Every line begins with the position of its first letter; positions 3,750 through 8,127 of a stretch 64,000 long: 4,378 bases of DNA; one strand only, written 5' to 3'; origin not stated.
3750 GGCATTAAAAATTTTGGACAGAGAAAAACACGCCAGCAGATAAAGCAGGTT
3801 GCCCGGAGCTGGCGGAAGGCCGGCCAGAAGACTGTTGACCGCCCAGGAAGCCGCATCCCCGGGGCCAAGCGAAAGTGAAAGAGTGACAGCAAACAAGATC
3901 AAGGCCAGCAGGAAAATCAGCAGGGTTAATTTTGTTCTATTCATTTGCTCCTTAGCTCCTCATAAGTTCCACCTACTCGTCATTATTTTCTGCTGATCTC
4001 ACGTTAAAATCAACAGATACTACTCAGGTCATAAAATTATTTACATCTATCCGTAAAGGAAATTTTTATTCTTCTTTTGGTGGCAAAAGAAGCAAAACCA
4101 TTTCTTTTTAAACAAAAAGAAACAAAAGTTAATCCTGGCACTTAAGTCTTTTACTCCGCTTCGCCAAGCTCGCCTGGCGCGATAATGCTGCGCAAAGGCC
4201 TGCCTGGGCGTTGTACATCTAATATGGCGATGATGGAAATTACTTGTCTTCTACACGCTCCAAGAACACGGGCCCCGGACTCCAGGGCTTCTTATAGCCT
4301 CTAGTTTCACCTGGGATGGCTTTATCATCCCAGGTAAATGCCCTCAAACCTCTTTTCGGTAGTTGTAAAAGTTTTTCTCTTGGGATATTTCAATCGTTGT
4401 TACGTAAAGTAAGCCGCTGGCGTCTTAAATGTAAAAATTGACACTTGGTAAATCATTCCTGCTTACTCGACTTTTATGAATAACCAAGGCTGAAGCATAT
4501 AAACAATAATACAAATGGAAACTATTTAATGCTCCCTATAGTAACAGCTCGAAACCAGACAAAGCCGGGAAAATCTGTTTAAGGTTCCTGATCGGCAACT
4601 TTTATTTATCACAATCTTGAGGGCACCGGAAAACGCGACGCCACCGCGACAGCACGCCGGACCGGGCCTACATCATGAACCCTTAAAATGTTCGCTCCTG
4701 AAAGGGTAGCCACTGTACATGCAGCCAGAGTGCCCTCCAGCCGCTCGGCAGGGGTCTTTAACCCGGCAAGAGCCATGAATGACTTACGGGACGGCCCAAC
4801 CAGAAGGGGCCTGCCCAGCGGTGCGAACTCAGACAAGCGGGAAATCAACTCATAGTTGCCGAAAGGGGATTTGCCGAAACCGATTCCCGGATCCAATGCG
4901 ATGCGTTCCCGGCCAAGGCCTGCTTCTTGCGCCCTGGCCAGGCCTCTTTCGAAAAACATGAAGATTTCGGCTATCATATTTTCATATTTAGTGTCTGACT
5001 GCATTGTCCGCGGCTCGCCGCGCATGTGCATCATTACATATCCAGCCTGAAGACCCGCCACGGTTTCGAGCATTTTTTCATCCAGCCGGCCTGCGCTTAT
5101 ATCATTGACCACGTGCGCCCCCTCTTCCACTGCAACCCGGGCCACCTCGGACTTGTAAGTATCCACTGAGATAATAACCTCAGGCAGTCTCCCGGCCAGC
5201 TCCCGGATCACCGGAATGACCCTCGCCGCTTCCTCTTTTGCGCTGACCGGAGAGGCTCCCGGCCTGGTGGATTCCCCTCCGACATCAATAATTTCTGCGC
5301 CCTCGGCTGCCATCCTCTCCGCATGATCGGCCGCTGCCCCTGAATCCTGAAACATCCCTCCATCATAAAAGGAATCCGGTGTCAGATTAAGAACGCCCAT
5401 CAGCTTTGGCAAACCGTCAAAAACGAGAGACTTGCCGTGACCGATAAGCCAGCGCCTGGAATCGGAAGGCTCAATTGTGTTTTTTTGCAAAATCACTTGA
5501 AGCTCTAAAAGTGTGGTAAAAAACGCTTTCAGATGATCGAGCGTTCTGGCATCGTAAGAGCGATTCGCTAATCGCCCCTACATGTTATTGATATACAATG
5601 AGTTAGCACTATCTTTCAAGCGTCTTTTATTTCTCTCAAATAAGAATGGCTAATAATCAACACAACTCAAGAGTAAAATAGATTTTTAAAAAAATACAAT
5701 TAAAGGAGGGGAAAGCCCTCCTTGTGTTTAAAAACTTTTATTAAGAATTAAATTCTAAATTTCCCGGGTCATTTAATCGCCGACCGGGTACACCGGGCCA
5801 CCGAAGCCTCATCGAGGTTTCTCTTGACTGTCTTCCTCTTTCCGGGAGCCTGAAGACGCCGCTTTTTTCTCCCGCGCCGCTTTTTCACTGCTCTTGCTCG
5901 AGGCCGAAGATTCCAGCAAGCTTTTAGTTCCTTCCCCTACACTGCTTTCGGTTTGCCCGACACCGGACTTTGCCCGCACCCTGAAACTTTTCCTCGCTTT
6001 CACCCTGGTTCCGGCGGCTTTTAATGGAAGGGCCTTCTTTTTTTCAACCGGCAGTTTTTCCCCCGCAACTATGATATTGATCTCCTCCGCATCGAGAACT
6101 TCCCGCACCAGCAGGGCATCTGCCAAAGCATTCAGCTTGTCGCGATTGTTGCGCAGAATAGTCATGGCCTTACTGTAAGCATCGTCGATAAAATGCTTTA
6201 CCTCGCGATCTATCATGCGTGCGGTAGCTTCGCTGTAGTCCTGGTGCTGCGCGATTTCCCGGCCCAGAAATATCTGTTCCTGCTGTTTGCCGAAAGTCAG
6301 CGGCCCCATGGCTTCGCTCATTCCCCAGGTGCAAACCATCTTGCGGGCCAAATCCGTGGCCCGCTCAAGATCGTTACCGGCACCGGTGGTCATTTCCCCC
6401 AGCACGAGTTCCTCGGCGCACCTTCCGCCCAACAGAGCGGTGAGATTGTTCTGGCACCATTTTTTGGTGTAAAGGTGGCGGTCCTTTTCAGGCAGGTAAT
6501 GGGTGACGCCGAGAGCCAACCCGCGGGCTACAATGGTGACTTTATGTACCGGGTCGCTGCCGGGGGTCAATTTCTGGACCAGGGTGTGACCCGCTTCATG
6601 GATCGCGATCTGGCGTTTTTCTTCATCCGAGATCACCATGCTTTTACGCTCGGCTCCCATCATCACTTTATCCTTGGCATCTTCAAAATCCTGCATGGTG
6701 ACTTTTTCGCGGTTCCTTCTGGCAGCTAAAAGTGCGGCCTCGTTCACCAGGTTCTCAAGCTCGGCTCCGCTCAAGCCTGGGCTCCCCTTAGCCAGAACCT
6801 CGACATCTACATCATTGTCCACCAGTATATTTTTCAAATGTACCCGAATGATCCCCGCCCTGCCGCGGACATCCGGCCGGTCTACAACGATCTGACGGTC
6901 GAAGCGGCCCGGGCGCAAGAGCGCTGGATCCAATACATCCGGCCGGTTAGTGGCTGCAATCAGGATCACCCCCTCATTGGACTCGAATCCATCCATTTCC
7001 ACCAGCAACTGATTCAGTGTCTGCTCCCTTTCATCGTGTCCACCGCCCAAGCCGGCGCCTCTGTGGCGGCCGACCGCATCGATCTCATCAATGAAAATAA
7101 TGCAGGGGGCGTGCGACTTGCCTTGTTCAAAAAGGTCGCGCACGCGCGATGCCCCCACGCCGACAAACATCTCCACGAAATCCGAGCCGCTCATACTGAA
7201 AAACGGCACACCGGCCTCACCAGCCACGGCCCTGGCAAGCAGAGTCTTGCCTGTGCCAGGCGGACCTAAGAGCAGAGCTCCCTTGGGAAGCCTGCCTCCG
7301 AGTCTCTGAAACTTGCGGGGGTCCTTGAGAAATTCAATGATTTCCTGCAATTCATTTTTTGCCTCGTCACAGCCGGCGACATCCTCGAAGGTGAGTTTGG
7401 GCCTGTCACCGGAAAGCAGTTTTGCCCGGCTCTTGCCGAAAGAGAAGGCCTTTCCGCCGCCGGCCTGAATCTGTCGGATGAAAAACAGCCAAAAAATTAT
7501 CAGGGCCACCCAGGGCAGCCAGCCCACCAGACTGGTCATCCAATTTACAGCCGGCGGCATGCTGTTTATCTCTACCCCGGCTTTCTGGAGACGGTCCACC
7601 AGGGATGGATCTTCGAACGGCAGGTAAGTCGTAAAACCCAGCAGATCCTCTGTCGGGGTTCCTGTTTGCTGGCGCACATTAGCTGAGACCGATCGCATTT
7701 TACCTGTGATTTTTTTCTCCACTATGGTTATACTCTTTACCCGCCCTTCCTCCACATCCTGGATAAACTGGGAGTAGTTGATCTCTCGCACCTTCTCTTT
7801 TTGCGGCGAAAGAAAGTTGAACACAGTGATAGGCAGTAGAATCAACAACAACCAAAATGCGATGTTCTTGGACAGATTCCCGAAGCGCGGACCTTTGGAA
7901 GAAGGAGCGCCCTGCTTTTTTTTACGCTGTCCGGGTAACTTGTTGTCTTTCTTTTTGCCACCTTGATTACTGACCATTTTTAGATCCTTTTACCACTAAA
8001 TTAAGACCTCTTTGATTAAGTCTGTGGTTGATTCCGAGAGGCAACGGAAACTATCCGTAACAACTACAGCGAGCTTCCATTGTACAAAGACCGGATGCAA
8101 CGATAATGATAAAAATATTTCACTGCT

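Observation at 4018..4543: Non-coding repeat family of about 525 bp with TA flanks, short TIRs and dense internal hairpins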

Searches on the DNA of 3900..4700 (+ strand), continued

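Call 84: search_with_rna_model(model_id=R1, sources=[L007, L034, L064], max_evalue=1e-10, show_alignments=7)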
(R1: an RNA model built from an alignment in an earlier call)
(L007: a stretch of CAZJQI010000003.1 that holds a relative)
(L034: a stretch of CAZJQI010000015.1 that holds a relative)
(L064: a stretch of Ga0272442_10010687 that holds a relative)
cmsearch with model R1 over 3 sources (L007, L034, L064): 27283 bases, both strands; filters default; matches with E-value up to 1e-10: 7.
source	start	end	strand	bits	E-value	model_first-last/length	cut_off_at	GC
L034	2371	2568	-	225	6.8e-63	1-199/199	no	0.42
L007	7097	7294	+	212.9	1.9e-59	1-199/199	no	0.44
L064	308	508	-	189.3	9e-53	1-199/199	no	0.49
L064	9681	9881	+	182.7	6.8e-51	1-199/199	no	0.47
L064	838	1058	-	146.8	1.1e-40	1-199/199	no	0.44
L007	932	1156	-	71.6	2.1e-19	1-199/199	no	0.46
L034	1931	2162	-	68.2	1.9e-18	1-199/199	no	0.46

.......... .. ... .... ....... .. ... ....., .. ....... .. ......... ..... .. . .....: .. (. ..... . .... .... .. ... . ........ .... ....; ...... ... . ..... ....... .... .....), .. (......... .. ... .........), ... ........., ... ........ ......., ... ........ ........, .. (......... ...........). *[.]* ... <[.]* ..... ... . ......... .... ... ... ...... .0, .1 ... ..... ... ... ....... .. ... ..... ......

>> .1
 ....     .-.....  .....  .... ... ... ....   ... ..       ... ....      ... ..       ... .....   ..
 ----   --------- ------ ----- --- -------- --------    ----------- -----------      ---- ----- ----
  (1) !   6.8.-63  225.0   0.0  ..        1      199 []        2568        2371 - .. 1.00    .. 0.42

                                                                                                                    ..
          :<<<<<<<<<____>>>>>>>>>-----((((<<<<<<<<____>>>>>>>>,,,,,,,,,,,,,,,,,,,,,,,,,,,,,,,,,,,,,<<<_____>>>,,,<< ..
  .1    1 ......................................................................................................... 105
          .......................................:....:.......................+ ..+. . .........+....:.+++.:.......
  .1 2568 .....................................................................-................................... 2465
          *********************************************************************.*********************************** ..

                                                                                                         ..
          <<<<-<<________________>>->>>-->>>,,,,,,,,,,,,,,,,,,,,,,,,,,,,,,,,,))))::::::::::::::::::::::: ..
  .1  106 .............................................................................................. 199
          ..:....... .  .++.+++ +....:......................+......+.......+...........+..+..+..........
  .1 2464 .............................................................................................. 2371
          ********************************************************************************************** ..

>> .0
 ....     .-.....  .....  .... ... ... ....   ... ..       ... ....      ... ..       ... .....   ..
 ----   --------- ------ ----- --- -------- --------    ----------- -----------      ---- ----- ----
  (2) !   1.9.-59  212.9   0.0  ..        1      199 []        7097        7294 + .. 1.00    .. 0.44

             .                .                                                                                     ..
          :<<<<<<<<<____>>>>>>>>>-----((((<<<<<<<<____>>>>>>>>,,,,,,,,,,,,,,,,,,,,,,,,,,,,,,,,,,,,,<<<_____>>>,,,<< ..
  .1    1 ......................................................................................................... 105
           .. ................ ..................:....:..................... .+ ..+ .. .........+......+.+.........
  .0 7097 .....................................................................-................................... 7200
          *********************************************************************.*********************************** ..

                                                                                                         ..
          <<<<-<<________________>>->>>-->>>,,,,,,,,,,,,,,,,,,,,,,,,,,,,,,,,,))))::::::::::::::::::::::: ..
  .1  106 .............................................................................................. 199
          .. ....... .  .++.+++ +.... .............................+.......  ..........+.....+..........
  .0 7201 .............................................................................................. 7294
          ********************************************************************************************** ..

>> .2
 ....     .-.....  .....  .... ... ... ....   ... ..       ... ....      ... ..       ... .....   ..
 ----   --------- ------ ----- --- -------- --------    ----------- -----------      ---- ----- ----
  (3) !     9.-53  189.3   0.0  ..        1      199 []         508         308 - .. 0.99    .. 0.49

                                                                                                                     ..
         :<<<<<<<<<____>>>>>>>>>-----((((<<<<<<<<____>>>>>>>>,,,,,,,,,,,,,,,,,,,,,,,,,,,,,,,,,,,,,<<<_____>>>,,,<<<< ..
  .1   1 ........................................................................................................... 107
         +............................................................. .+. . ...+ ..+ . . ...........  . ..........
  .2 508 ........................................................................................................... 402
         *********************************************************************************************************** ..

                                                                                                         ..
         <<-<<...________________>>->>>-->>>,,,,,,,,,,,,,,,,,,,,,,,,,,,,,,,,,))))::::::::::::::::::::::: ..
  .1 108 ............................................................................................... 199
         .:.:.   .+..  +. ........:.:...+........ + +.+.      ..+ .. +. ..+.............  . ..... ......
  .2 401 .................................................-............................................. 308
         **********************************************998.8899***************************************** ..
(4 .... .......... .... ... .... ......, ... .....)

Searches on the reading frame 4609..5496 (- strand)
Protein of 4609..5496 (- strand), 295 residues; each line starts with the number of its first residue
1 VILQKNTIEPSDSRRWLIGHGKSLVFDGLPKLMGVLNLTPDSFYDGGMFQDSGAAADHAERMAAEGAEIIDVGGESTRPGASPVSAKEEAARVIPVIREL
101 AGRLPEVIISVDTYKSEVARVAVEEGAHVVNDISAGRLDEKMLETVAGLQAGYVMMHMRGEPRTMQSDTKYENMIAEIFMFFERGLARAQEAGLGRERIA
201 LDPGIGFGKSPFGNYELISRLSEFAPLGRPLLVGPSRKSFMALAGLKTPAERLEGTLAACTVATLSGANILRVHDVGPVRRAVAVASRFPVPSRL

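Call 9: search_protein_families(library=pfam, proteins=[window:4609-5496:-])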
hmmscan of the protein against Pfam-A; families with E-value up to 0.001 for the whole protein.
window:4609-5496:- (295 aa): 1 family
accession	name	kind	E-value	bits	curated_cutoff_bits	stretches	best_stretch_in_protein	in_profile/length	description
PF00809.28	Pterin_bind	-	1e-82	277.9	25.5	1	33-274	1-244/244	Pterin binding enzyme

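Call 31: find_encoding_contigs(protein=window:4609-5496:-, flank=3000, max_places=8)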
Protein window:4609-5496:- (295 aa): no gene with exactly this product is on record in the collection.

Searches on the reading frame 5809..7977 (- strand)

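Call 9: search_protein_families(library=pfam, proteins=[window:5809-7977:-])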
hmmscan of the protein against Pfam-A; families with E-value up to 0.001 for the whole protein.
window:5809-7977:- (722 aa): 7 families
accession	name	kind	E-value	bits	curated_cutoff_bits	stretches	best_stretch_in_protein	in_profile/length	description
PF01434.24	Peptidase_M41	-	3.2e-70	236.3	29.9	1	447-634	1-189/191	Peptidase family M41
PF00004.35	AAA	-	2.3e-47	161.1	21.2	1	235-366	2-130/131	ATPase family associated with various cellular activities (AAA)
PF06480.20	FtsH_ext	-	1.1e-16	61.3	25.5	1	40-138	2-99/103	FtsH Extracellular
PF17862.7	AAA_lid_3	-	4e-15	55.5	27.2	1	389-433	1-45/45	AAA+ lid domain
PF07728.20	AAA_5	-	3.7e-06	27.4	22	1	235-355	3-137/139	AAA domain (dynein-related subfamily)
PF06068.19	TIP49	-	0.00014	21.6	23.8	1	208-267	34-88/347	TIP49 P-loop domain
PF05496.18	RuvB_N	-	0.00088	19.5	27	0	231-266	33-68/159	Holliday junction DNA helicase RuvB P-loop domain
